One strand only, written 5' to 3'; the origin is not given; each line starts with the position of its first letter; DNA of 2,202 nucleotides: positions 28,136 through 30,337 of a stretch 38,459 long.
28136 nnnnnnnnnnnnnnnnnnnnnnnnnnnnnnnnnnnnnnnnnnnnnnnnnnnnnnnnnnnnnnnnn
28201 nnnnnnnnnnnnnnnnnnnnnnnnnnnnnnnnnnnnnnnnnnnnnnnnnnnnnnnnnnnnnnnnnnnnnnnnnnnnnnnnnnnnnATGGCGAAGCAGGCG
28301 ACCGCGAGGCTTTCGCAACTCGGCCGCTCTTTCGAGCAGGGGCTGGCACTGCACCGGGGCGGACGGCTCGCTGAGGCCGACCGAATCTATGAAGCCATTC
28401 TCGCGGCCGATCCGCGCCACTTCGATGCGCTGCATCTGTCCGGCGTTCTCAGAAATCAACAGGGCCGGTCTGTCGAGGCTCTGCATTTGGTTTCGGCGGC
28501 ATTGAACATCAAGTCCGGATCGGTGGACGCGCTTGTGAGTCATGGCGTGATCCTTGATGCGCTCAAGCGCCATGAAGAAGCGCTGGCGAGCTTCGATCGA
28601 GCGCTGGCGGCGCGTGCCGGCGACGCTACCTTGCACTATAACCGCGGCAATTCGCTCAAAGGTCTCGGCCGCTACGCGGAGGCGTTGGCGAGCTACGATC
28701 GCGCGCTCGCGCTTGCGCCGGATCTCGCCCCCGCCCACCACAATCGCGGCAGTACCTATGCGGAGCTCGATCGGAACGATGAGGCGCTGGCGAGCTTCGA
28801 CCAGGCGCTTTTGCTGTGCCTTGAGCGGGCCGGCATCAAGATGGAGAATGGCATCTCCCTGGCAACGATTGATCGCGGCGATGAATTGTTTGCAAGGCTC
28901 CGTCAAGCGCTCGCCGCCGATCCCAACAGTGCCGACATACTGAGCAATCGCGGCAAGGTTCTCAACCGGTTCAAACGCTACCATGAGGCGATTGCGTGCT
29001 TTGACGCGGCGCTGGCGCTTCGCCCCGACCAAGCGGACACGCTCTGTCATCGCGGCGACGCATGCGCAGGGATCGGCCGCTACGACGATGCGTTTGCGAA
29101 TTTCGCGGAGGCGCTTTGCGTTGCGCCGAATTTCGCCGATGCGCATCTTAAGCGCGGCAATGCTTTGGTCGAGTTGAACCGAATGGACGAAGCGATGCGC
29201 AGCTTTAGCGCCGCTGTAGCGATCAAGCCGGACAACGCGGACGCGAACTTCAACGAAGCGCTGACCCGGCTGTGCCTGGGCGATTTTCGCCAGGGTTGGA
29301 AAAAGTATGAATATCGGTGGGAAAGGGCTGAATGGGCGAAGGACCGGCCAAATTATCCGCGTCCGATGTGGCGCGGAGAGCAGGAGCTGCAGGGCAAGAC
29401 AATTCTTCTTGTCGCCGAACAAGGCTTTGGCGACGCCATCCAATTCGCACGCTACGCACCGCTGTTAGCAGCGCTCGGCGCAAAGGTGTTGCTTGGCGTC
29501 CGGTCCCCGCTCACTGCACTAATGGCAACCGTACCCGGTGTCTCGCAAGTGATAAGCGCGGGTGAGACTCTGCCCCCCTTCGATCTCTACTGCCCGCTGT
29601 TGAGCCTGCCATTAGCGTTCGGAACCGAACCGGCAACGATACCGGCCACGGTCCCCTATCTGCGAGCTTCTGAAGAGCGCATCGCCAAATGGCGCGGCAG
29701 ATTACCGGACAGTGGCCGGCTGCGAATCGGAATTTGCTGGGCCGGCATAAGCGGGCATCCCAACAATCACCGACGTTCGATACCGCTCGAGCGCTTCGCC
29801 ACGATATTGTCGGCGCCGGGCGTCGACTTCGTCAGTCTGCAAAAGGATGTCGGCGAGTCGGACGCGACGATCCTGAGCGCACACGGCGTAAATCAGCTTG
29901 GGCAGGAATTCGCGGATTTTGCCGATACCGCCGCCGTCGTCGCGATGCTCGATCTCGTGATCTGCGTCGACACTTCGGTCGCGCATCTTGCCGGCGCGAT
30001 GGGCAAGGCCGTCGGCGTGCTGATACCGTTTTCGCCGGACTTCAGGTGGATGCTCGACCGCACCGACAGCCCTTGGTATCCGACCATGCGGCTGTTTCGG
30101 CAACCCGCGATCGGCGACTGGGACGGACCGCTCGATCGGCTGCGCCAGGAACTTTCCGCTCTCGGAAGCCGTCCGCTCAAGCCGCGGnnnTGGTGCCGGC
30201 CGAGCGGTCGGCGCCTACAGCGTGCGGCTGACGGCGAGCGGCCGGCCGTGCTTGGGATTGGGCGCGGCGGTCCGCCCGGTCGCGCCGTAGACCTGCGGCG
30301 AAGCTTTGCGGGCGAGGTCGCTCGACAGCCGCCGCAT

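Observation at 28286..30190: TPR + GT9-like glycosyltransferase encoded within the flagellar cluster: candidate protein glycosyltransferase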

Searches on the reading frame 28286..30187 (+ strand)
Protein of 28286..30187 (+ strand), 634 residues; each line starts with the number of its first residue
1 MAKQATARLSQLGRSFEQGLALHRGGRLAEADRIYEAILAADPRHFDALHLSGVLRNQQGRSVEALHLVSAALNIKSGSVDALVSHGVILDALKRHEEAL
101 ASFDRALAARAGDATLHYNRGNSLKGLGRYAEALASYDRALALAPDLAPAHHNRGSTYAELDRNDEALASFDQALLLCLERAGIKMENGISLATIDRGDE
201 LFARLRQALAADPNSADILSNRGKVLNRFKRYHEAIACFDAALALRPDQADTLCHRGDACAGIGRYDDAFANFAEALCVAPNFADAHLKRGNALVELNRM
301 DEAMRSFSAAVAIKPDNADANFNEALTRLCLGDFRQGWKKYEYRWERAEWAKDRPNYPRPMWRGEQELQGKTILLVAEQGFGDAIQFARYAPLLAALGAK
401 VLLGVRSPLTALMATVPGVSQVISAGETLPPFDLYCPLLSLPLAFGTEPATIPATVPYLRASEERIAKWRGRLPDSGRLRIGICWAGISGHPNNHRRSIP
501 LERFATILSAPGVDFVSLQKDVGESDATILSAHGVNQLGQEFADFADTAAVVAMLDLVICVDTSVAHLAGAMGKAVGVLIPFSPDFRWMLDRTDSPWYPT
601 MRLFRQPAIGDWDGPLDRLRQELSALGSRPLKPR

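Call 3: search_protein_families(library=pfam, proteins=[window:28286-30187:+], max_evalue=1)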
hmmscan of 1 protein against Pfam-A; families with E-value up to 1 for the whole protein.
window:28286-30187:+ (634 aa): 23 families
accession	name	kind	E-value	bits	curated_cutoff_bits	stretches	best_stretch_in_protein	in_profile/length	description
PF00515.34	TPR_1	-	2.7e-37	125.5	27.8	6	115-146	2-33/34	Tetratricopeptide repeat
PF13414.12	TPR_11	-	6.6e-36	122.2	26.8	6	121-161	1-41/42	TPR repeat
PF07719.23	TPR_2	-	3.7e-33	111.3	27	7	114-146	1-33/34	Tetratricopeptide repeat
PF13181.12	TPR_8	-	1.6e-30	103.1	25.7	5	115-146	2-33/34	Tetratricopeptide repeat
PF13431.12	TPR_17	-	3.7e-26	89.6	24.4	5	206-237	3-34/34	Tetratricopeptide repeat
PF13432.12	TPR_16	-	7.8e-26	90.6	32.7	5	262-318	9-65/65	Tetratricopeptide repeat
PF13424.12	TPR_12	-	1.1e-21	77.2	30.1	5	216-277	3-72/77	Tetratricopeptide repeat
PF14559.12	TPR_19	-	2.9e-21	76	25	5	264-320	5-61/68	Tetratricopeptide repeat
PF13428.12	TPR_14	-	4.5e-17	61.3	23.5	4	116-153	3-40/44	Tetratricopeptide repeat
PF13371.12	TPR_9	-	5.6e-15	55.6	35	4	129-178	10-59/73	Tetratricopeptide repeat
PF13176.12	TPR_7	-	1.3e-11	44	27.9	2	122-147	7-32/36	Tetratricopeptide repeat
PF13174.12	TPR_6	-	8.7e-11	42.2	26.3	0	118-146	4-32/33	Tetratricopeptide repeat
PF13374.12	TPR_10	-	1.5e-07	31.6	27.5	2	216-246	2-32/42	Tetratricopeptide repeat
PF23914.1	TPR_CcmH_CycH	-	6.1e-07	29.9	42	1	203-253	37-87/158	Cytochrome c-type biogenesis protein H TPR domain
PF12895.13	ANAPC3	-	2.7e-06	28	27.2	1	34-105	11-81/82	Anaphase-promoting complex, cyclosome, subunit 3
PF01075.23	Glyco_transf_9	-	0.0011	18.8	22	1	545-575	174-204/247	Glycosyltransferase family 9 (heptosyltransferase)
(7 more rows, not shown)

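Call 4: search_protein_families(library=ncbifam, proteins=[window:28286-30187:+], max_evalue=1)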
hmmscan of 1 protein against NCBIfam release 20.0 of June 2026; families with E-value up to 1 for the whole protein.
window:28286-30187:+ (634 aa): 29 families (the best 25 are shown)
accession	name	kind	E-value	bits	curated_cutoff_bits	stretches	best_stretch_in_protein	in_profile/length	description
NF040959.1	MamA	equivalog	4.1e-30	104.7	200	3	18-175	43-200/204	magnetosome protein MamA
TIGR02917.1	PEP_TPR_lipo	equivalog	4.2e-25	87.8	312.2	3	204-331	147-274/899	XrtA/PEP-CTERM system TPR-repeat protein PrsT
TIGR02552.1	LcrH_SycD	equivalog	6.1e-20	71.3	104.8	4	210-277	46-113/136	SycD/LcrH family type III secretion system chaperone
TIGR02521.1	type_IV_pilW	equivalog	2.7e-19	69.7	154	4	264-323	45-104/234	type IV pilus biogenesis/stability protein PilW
NF033762.1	social_mot_Tgl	equivalog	1e-18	67.6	225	4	53-141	38-127/252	social motility TPR repeat lipoprotein Tgl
TIGR00990.1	3a0801s09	subfamily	1.6e-13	50.2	757.25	2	218-329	129-238/615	mitochondrial import receptor subunit TOM70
NF008391.2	PRK11189.1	equivalog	1.9e-12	47.3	250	3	112-205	63-156/297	lipoprotein NlpI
NF033758.1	gliding_GltE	equivalog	3.3e-12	46.1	225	2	50-157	226-333/411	adventurous gliding motility TPR repeat lipoprotein GltE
NF052415.1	T3SS_chap_SctY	equivalog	1.1e-11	45.2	70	2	43-142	3-105/106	type III secretion apparatus assembly chaperone SctY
NF033920.0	C39_PA2778_fam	equivalog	1.3e-09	37.8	150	2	90-175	166-251/255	PA2778 family cysteine peptidase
NF047507.1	TPR_BatC_Lepto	exception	2.6e-09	36.9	175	2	94-175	38-123/214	TPR repeat-containing protein BatC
NF008520.0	PRK11447.1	equivalog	1.4e-06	26.4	858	2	192-250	277-337/1157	cellulose synthase complex outer membrane protein BcsC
NF040561.1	PrimPol_Msp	equivalog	4.8e-06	25.4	200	3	95-164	6-75/515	CRISPR-associated primase-polymerase type A1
TIGR03939.1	PGA_TPR_OMP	equivalog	7.8e-06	24.4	366.65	2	30-146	104-222/800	poly-beta-1,6 N-acetyl-D-glucosamine export porin PgaA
NF053607.1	CHU_0125_OmpA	equivalog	9.4e-06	24.4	620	2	95-146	68-119/639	CHU_0125 family OmpA-like outer membrane integrity protein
TIGR02193.1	heptsyl_trn_I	equivalog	0.0035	16.6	185.3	1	545-576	246-277/320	lipopolysaccharide heptosyltransferase I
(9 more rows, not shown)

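Call 25: find_encoding_contigs(protein=window:28286-30187:+, flank=10000, max_places=4)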
Protein window:28286-30187:+ (634 aa): 13 contigs read that carry it; 4 places shown.
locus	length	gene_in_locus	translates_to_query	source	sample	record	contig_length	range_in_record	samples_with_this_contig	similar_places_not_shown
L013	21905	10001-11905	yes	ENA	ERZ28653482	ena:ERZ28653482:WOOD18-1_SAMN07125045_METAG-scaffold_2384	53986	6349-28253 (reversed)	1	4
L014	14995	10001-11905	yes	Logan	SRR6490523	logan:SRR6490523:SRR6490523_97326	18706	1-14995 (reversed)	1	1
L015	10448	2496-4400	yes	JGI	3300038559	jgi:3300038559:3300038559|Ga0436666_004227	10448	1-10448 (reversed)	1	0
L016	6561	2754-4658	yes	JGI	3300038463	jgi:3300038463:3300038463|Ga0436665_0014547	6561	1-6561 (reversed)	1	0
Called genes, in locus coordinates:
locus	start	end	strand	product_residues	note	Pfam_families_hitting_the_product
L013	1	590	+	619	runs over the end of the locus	PF22638:FlgK_D1, PF06429:Flg_bbr_C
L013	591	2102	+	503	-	-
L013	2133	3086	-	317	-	PF04989:RMNT_CmcI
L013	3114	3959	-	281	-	-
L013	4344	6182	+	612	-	PF00669:Flagellin_N (weak), PF00700:Flagellin_C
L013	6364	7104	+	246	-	PF07378:FlbT, PF07309:FlaF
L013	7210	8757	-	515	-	PF13522:GATase_6, PF13537:GATase_7, PF00733:Asn_synthase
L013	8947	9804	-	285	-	-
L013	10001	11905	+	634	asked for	PF13424:TPR_12 (weak), PF00515:TPR_1, PF07719:TPR_2, PF13424:TPR_12, PF13432:TPR_16 (weak), PF13414:TPR_11, PF13424:TPR_12, PF14559:TPR_19, +13 more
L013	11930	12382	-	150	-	-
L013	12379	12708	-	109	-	PF10135:Rod-binding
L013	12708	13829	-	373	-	PF02119:FlgI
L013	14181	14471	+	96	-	PF10768:FliX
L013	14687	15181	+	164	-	PF21157:DksA_N, PF01258:zf-dskA_traR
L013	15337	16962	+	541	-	PF13432:TPR_16, PF14559:TPR_19, PF13414:TPR_11 (weak), PF13371:TPR_9, PF13432:TPR_16 (weak), PF13424:TPR_12, PF13432:TPR_16, PF14559:TPR_19, +12 more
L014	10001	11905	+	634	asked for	PF13424:TPR_12 (weak), PF00515:TPR_1, PF07719:TPR_2, PF13424:TPR_12, PF13432:TPR_16 (weak), PF13414:TPR_11, PF13424:TPR_12, PF14559:TPR_19, +13 more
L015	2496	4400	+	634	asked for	PF13424:TPR_12 (weak), PF00515:TPR_1, PF07719:TPR_2, PF13424:TPR_12, PF13432:TPR_16 (weak), PF13414:TPR_11, PF13424:TPR_12, PF14559:TPR_19, +13 more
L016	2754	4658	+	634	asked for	PF13424:TPR_12 (weak), PF00515:TPR_1, PF07719:TPR_2, PF13424:TPR_12, PF13432:TPR_16 (weak), PF13414:TPR_11, PF13424:TPR_12, PF14559:TPR_19, +13 more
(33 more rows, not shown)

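Call 35: list_cluster_members(proteins=[window:28286-30187:+, window:30993-32114:-, window:37200-37988:-, window:347-2227:-, window:25495-27042:-, window:22629-24467:+])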
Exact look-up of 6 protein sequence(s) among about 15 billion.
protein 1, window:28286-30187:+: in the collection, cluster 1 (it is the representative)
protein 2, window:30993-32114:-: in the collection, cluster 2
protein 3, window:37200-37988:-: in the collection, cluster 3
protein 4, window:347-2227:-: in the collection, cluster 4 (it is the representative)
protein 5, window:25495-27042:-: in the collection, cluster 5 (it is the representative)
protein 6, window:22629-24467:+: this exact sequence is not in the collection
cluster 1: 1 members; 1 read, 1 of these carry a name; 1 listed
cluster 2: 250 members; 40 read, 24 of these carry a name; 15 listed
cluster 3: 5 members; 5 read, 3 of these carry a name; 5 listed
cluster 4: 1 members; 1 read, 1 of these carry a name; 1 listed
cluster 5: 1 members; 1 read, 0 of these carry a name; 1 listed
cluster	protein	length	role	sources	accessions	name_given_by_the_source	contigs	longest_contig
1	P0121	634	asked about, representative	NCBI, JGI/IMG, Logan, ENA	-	tetratricopeptide (TPR) repeat protein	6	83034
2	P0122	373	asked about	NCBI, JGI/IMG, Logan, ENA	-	flagellar P-ring protein precursor FlgI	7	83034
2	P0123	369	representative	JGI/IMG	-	flagellar P-ring protein FlgI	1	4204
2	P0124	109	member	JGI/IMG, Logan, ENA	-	peptidoglycan hydrolase FlgJ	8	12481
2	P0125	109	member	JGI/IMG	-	peptidoglycan hydrolase FlgJ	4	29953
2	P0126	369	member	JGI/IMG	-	flagellar P-ring protein FlgI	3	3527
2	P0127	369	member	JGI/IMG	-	flagellar P-ring protein precursor FlgI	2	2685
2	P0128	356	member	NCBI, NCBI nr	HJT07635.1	MAG TPA: flagellar basal body P-ring protein FlgI [Stellaceae bacterium] | flagellar basal body P-ring protein FlgI [Stellaceae bacterium]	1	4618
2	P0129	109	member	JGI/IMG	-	peptidoglycan hydrolase FlgJ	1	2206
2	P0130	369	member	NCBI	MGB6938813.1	MAG: flagellar basal body P-ring protein FlgI [Xanthobacteraceae bacterium]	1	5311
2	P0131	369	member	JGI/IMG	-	flagellar P-ring protein precursor FlgI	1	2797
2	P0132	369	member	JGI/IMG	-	flagellar P-ring protein FlgI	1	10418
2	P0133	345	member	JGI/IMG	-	flagellar P-ring protein precursor FlgI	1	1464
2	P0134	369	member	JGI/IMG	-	flagellar P-ring protein FlgI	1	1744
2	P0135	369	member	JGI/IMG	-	flagellar P-ring protein precursor FlgI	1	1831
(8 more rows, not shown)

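Call 43: predict_structure(alignment_id=A1)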
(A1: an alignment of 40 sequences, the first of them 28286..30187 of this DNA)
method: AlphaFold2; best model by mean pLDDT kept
length: 634 residues; sequences in the alignment: 40
mean_pLDDT: 90.6   pTM: 0.84
mean pLDDT of the five models: 90.6, 88.9, 88.7, 85.7, 84.2
residues with pLDDT >= 90: 411; 70-90: 200; 50-70: 22; < 50: 1
segments of 3 or more residues with pLDDT < 50: none
pLDDT, mean of each block of 10 residues (from residue 1): 82 88 87 89 86 86 88 84 92 95 96 97 97 98 97 97 96 92 75 61 79 89 97 94 94 98 97 98 98 93 98 97 94 89 90 89 92 91 90 95 95 94 92 92 84 82 96 94 83 67 92 95 93 96 97 97 93 94 77 85 88 93 92 67
secondary structure, 60 per line:
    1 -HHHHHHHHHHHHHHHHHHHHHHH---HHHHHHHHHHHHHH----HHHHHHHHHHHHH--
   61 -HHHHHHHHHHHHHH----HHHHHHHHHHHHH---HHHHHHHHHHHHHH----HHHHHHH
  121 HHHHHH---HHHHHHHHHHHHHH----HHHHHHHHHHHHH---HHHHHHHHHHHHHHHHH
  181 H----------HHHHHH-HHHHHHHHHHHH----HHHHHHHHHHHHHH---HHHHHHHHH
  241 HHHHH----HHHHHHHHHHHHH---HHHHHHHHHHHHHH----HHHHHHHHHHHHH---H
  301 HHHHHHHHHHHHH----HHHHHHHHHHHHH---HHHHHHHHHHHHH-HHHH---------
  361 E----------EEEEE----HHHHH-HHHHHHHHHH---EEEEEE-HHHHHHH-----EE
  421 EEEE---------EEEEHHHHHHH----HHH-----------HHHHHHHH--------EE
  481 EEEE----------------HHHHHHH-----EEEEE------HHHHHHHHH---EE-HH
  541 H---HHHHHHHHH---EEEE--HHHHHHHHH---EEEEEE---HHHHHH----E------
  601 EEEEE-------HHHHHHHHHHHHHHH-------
elements in order: H2-24 H28-41 H46-58 H62-75 H80-92 H96-109 H114-126 H130-143 H148-160 H164-181 H192-197 H199-210 H215-228 H232-245 H250-262 H266-279 H284-296 H300-313 H318-330 H334-346 H348-351 E372-376 H381-385 H387-396 E400-405 H407-413 E419-424 E434-437 H438-444 H463-470 E479-484 H501-507 E513-517 H524-532 H545-553 E557-560 H563-571 E575-580 H584-589 E601-605 H613-627

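Call 45: fold_search(model_id=the predicted structure, library=pdb)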
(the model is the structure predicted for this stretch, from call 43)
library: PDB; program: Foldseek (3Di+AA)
matches with E <= 10: 1656; with E <= 0.001: 483
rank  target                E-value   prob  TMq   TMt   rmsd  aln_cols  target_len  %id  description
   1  8dtf_A                2.4e-17  1.00  0.23  0.19  27.1       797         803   16  Cryo-EM structure of the full length Arabidopsis SPY with complete TPRs (released 2023-03-08)
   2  7y4i_A                3.3e-17  1.00  0.26  0.21  26.7       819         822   15  Crystal structure of SPINDLY in complex with GDP (released 2022-12-07)
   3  8dth_A                8.4e-17  1.00  0.24  0.22  18.1       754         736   16  Cryo-EM structure of Arabidopsis SPY alternative conformation 2 (released 2023-03-08)
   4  8dtg_A                1.4e-16  1.00  0.23  0.19  27.6       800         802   16  Cryo-EM structure of Arabidopsis SPY alternative conformation 1 (released 2023-03-08)
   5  8dth_B                2.1e-16  1.00  0.34  0.32  13.3       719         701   15  Cryo-EM structure of Arabidopsis SPY alternative conformation 2 (released 2023-03-08)
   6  8dtg_B                3.4e-16  1.00  0.25  0.23  18.4       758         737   15  Cryo-EM structure of Arabidopsis SPY alternative conformation 1 (released 2023-03-08)
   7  7y4i_B                1.1e-15  1.00  0.27  0.22  22.5       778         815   14  Crystal structure of SPINDLY in complex with GDP (released 2022-12-07)
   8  7ntf_A                2.5e-15  1.00  0.38  0.28  15.0       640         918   18  Cryo-EM structure of unliganded O-GlcNAc transferase (released 2021-11-17)
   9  7yea_A                7.7e-15  1.00  0.37  0.25  16.2       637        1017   19  Human O-GlcNAc transferase Dimer (released 2023-07-12)
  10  7yeh_A                5.3e-14  1.00  0.39  0.26  15.8       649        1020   18  Cryo-EM structure of human OGT-OGA complex (released 2023-07-12)
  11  6eou                  5.7e-14  1.00  0.31  0.48   8.8       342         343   23  O-GlcNAc transferase TPR domain with the intellectual disability associated mutation L254F (released 2018-05-09)
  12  8dti_A                1.9e-13  1.00  0.34  0.34  13.3       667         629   15  Cryo-EM structure of Arabidopsis SPY in complex with GDP-fucose (released 2023-03-08)
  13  1w3b_A                2.4e-13  1.00  0.35  0.52   7.9       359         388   22  The superhelical TPR domain of O-linked GlcNAc transferase reveals structural similarities to importin alpha. (released 2004-09-09)
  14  8chy                  5.0e-13  1.00  0.34  0.69   5.3       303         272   28  Crystal structure of an 8-repeat consensus TPR superhelix with Zinc. (released 2024-02-21)
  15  7ntf_B                5.0e-13  1.00  0.33  0.27  25.2       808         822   15  Cryo-EM structure of unliganded O-GlcNAc transferase (released 2021-11-17)
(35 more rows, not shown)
